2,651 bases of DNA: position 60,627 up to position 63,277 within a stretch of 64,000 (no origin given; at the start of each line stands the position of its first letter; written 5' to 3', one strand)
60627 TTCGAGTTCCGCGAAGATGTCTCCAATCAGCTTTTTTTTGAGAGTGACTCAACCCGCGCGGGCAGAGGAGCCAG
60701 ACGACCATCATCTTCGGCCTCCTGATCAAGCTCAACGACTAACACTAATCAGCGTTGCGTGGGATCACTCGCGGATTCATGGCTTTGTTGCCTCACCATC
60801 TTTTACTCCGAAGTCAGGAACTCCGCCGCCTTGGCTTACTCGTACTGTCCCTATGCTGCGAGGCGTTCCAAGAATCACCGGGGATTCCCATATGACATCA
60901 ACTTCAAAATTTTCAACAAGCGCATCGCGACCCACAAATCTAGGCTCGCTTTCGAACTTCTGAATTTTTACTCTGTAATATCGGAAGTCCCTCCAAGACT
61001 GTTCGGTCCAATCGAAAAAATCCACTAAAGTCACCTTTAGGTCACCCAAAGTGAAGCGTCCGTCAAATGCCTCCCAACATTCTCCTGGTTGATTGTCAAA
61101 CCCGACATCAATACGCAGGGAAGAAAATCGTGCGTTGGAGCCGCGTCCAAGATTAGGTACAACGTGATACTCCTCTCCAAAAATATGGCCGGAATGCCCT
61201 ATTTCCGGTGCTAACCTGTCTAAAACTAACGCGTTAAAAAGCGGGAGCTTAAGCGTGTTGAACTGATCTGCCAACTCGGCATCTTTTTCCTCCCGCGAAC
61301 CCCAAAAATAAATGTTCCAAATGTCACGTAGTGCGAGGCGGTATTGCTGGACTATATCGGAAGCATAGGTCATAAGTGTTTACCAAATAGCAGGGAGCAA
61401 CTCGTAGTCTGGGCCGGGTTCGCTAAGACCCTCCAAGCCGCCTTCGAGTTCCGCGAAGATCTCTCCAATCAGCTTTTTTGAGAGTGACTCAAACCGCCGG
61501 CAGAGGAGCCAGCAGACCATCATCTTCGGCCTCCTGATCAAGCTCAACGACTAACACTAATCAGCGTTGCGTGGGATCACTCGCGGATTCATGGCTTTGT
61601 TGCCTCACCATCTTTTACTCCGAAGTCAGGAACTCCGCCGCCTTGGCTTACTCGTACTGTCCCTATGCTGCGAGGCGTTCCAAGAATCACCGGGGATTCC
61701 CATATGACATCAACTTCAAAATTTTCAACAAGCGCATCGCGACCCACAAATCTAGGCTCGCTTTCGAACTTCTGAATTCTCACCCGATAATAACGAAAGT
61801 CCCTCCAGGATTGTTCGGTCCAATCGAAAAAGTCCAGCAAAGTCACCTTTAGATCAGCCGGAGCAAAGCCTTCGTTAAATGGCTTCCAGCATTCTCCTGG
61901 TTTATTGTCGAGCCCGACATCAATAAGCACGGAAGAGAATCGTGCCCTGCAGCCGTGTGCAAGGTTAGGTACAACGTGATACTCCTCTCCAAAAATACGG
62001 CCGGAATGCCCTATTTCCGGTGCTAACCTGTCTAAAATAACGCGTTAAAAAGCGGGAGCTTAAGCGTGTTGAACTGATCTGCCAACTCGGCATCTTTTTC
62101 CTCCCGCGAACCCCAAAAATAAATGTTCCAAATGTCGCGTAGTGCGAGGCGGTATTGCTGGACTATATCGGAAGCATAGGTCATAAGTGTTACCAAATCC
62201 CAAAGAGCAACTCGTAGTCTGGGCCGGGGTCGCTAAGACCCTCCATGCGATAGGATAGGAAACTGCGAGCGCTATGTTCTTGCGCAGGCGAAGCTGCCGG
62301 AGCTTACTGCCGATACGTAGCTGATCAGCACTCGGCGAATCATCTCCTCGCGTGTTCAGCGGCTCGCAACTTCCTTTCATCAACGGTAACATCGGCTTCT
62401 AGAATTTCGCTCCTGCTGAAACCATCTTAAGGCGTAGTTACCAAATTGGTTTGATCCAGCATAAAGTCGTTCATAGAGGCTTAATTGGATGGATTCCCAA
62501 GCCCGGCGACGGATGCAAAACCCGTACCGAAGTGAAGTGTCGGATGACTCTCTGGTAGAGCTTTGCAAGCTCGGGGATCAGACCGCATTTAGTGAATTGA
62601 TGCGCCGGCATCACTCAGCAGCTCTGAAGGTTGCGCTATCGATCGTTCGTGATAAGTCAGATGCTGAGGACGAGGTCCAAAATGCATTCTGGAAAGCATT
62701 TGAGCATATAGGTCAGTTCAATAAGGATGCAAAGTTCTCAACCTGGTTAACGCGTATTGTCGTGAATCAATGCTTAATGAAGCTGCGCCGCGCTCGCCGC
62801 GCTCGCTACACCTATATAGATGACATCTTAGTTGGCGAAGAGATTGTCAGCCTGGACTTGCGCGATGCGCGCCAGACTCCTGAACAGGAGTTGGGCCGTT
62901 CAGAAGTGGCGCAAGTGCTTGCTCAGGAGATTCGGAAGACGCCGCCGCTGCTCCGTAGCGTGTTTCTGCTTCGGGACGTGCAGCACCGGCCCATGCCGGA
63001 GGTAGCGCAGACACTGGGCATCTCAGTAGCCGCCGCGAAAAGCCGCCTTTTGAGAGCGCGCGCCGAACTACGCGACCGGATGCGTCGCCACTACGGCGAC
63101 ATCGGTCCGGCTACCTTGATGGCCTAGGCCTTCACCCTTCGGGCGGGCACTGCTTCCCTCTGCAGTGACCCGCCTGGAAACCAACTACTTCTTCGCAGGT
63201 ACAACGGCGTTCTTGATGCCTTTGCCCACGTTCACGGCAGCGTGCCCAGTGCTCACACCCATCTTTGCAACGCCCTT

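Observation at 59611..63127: Reciprocally decayed duplication of a divergent XRE-cupin regulator / ECF sigma pair, now separated by a tandemly duplicated orphan gene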

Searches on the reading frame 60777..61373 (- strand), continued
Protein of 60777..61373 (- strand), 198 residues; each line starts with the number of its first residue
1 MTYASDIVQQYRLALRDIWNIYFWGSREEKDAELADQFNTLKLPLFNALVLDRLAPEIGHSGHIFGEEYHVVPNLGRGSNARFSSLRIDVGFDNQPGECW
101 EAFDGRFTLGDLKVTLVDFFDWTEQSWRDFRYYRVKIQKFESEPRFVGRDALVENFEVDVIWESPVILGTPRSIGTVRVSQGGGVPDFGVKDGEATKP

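Call 50: search_protein_representatives(alignment_id=A3)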
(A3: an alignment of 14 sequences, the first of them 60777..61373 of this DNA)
Query: 14 sequences, 173 profile positions. Proteins with E-value up to 0.001 (for the whole library): 702; up to 1e-10: 292; up to 1e-30: 31. The best 150 are listed.
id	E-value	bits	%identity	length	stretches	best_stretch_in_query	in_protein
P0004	1.6e-68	246.0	-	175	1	1-171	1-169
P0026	5.4e-59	215.0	-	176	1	1-171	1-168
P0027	1.5e-58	213.5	-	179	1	2-171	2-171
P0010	3.0e-58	212.5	-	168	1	1-173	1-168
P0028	3.2e-57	209.2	-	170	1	3-165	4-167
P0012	9.9e-56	204.3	-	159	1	1-164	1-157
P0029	1.1e-55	204.2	-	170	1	1-167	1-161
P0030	3.2e-54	199.4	-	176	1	1-166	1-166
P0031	3.8e-52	192.7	-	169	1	3-168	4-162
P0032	1.6e-47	177.6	-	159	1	1-162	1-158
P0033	4.5e-47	176.1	-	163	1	1-164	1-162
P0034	1.3e-46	174.6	-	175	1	1-165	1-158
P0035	1.7e-44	167.8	-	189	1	1-166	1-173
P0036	3.2e-44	166.9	-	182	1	1-169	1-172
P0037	3.2e-43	163.6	-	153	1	1-163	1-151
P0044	4.0e-40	153.5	-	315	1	1-168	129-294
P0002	1.2e-26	109.7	-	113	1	87-173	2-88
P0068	1.7e-26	109.1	-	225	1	3-164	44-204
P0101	4.5e-20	88.2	-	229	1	1-164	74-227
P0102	4.8e-20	88.1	-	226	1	1-163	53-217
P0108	9.6e-20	87.2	-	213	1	1-163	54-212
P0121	1.7e-18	83.1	-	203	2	110-167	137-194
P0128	5.5e-18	81.4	-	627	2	2-165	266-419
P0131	1.0e-17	80.6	-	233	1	3-164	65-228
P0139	5.4e-17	78.2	-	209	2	103-165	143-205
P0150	1.5e-16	76.8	-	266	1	3-163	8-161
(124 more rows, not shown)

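Call 51: search_protein_families(library=pfam, proteins=[P0128, P0044, P0150, P0068, P0101, P0102, P0131, P0108, P0139, P0121], max_evalue=0.01)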
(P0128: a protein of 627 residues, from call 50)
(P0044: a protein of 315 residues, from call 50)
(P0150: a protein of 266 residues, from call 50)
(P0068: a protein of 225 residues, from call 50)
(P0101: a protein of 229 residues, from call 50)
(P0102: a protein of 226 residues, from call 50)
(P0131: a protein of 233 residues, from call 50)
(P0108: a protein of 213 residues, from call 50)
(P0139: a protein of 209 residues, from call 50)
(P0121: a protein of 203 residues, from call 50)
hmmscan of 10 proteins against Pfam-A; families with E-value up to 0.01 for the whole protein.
P0128 (627 aa): 0 families

P0044 (315 aa): 0 families

P0150 (266 aa): 0 families

P0068 (225 aa): 0 families

P0101 (229 aa): 0 families

P0102 (226 aa): 0 families

P0131 (233 aa): 0 families

P0108 (213 aa): 0 families

P0139 (209 aa): 0 families

P0121 (203 aa): 0 families

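Call 54: find_related_loci(query=A4, collection=viral_contigs, flank=8000)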
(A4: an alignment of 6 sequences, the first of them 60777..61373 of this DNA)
Query A4 (198 aa) in viral_contigs; peptide patterns used: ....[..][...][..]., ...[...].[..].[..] (x = any residue, [..] = any of these).
62 stretches matched a pattern, but none encodes a relative of the query by tblastn (E <= 1e-3).

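Call 65: search_solved_structures(query=A3, max_evalue=1)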
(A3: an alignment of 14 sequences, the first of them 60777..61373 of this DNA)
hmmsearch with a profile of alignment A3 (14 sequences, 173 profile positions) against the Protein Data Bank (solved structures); distinct sequences matched with E-value up to 1: 8.
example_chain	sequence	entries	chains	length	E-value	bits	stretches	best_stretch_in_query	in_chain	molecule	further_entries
3o1l_A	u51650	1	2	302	0.33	13.7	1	124-163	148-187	Formyltetrahydrofolate deformylase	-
3hjw_A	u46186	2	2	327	0.36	13.6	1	72-146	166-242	Pseudouridine synthase Cbf5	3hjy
3mqk_A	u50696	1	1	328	0.36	13.6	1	72-146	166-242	tRNA pseudouridine synthase B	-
2rfk_A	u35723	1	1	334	0.37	13.6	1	73-146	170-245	Probable tRNA pseudouridine synthase B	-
2ey4_A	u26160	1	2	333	0.37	13.6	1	73-146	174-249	Probable tRNA pseudouridine synthase B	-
3lwo_A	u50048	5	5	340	0.39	13.5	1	73-146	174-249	Pseudouridine synthase Cbf5 | Probable tRNA pseudouridine synthase B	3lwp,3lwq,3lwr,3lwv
2hvy_A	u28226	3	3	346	0.4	13.5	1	73-146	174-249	Probable tRNA pseudouridine synthase B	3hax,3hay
2aus_C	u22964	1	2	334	0.82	12.5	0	72-143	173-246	pseudouridine synthase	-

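Call 66: search_protein_families(library=phrogs, proteins=[window:60777-61373:-], max_evalue=0.01)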
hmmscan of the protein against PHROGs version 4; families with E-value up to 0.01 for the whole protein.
window:60777-61373:- (198 aa): 0 families

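Call 67: search_dna_similar(query=window:60777-61373:-, collection=plasmids, mode=protein, max_evalue=0.001)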
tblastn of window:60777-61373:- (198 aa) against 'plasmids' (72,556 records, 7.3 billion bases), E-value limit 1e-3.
No match.

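Call 68: find_encoding_contigs(protein=P0014, flank=4000, max_places=4)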
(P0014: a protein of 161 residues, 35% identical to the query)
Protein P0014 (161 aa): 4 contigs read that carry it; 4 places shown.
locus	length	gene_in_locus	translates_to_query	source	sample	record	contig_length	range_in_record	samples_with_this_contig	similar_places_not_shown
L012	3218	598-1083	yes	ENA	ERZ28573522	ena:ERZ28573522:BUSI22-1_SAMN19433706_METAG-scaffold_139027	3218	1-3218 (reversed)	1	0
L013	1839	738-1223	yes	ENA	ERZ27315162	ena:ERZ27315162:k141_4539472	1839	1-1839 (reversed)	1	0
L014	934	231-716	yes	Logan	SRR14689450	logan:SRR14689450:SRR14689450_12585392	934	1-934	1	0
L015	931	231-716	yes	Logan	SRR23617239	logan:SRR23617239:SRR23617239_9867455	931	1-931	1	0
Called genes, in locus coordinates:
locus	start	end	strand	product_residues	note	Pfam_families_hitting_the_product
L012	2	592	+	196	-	?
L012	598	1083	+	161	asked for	-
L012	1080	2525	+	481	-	-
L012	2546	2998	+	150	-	-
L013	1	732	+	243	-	?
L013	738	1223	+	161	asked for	-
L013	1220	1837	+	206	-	?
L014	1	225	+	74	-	?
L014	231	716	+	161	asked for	-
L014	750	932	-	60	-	?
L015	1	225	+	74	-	?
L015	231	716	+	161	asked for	-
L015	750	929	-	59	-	?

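Call 69: search_protein_families(library=pfam, proteins=[L013:1-732:+, L012:2-592:+, L012:1080-2525:+, L012:2546-2998:+, L009:2-349:+, L014:1-225:+, L001:8359-9036:+, L001:9072-9563:+, L001:7864-8349:+], max_evalue=0.01)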
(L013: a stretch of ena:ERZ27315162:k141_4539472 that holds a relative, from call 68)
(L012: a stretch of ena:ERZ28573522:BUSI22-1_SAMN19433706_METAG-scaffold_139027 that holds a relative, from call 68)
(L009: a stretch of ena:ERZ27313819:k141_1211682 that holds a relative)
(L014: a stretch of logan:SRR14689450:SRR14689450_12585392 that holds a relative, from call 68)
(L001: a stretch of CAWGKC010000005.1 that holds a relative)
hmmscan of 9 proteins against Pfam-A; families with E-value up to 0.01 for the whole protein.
L013:1-732:+ (243 aa): 0 families

L012:2-592:+ (196 aa): 0 families

L012:1080-2525:+ (481 aa): 0 families

L012:2546-2998:+ (150 aa): 0 families

L009:2-349:+ (115 aa): 0 families

L014:1-225:+ (74 aa): 0 families

L001:8359-9036:+ (225 aa): 0 families

L001:9072-9563:+ (163 aa): 0 families

L001:7864-8349:+ (161 aa): 0 families

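Call 71: search_protein_families(library=ncbifam, proteins=[L013:1-732:+, L012:2-592:+, L012:1080-2525:+, L012:2546-2998:+], max_evalue=0.1)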
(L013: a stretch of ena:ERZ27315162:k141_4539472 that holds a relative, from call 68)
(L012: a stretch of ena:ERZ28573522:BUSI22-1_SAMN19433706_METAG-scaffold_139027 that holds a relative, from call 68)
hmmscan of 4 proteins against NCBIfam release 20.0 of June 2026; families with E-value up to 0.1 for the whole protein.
L013:1-732:+ (243 aa): 1 family
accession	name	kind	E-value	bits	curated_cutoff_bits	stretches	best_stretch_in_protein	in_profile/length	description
TIGR03696.1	Rhs_assc_core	domain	1e-06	29.2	32.5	1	3-43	42-76/76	RHS repeat-associated core domain-containing protein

L012:2-592:+ (196 aa): 0 families

L012:1080-2525:+ (481 aa): 2 families
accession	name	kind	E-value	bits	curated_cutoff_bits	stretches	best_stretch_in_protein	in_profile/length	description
TIGR03696.1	Rhs_assc_core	domain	9.4e-12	45.3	32.5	1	180-249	13-76/76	RHS repeat-associated core domain-containing protein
NF041261.1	RHS_core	equivalog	0.088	10.5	2000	0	178-249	1197-1261/1261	RHS element core protein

L012:2546-2998:+ (150 aa): 1 family
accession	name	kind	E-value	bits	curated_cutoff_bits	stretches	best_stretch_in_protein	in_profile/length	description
TIGR03053.1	PS_I_psaM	equivalog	0.0073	15.8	22.85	1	44-60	5-21/29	photosystem I reaction center subunit XII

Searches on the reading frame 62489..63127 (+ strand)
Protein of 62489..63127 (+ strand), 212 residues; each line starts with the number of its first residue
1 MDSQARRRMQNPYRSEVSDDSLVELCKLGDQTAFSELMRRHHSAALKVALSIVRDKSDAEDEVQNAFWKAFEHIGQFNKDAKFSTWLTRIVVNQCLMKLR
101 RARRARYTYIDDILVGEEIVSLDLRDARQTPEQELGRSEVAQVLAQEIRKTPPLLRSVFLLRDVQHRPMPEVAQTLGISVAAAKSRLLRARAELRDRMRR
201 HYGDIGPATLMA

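Call 5: search_protein_families(library=pfam, proteins=[window:62489-63127:+], max_evalue=0.01)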
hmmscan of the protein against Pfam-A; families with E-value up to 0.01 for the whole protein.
window:62489-63127:+ (212 aa): 3 families
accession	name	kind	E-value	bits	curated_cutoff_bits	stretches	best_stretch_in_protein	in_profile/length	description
PF04542.20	Sigma70_r2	-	3.2e-16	59.3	24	1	37-104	1-70/71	Sigma-70 region 2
PF08281.18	Sigma70_r4_2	-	1.5e-10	41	25.7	1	148-194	8-54/54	Sigma-70, region 4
PF04545.22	Sigma70_r4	-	3e-05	23.9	24.1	1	153-195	7-49/50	Sigma-70, region 4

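Call 10: find_encoding_contigs(protein=window:62489-63127:+, flank=6000, max_places=10)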
Protein window:62489-63127:+ (212 aa): no gene with exactly this product is on record in the collection.

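Call 40: search_protein_families(library=padloc, proteins=[window:62489-63127:+], max_evalue=0.01)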
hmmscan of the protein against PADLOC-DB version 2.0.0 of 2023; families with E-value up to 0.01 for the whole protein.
window:62489-63127:+ (212 aa): 0 families

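Call 43: search_protein_families(library=ncbifam, proteins=[window:62489-63127:+], max_evalue=0.001)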
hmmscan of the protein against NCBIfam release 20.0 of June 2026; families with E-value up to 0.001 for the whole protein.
window:62489-63127:+ (212 aa): 76 families (the best 25 are shown)
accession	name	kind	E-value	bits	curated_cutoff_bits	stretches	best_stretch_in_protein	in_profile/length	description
NF008888.0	PRK11922.1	equivalog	1.6e-46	158.8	204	1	8-202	6-200/231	RNA polymerase sigma factor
NF007225.0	PRK09643.1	equivalog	1.7e-32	112.8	190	1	14-200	9-184/204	RNA polymerase sigma factor SigM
NF007223.0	PRK09641.1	equivalog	2.3e-32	112.4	209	1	22-200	8-186/187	RNA polymerase sigma factor SigW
NF004113.0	PRK05602.1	equivalog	4.3e-28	98.3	208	1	4-200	17-203/211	RNA polymerase sigma factor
NF009166.1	PRK12513.1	equivalog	7e-28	97.7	206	1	15-198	5-186/193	RNA polymerase sigma factor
TIGR02937.1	sigma70-ECF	superfamily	1.3e-27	96.5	42.9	1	33-198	2-165/165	sigma-70 family RNA polymerase sigma factor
TIGR02948.1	SigW_bacill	equivalog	3.4e-27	95.7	243.1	1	22-199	8-185/187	RNA polymerase sigma factor SigW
NF009171.0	PRK12518.1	equivalog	8.7e-27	94.2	208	1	14-198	9-184/191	RNA polymerase sigma factor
NF009190.0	PRK12538.1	equivalog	1e-25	90.8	303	1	18-205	49-226/233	RNA polymerase sigma factor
TIGR02985.1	Sig70_bacteroi1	subfamily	3.8e-25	89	126.4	1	33-197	2-161/162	RNA polymerase sigma-70 factor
TIGR02939.1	RpoE_Sigma70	equivalog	4.6e-24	85.5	236.15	1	17-199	5-187/190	RNA polymerase sigma factor RpoE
NF007216.0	PRK09638.1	equivalog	8.6e-23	81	194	1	18-199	4-175/180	RNA polymerase sigma factor SigY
NF058625.1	sigma_PG0214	equivalog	9.4e-23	80.8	130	1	31-201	3-164/170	GFO_1088 family ECF-type sigma factor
NF009168.0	PRK12515.1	subfamily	2.2e-22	79.5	236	1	16-201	6-182/189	RNA polymerase sigma factor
TIGR02983.1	SigE-fam_strep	subfamily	2.6e-21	76.2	141.55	1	31-199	5-159/162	SigE family RNA polymerase sigma factor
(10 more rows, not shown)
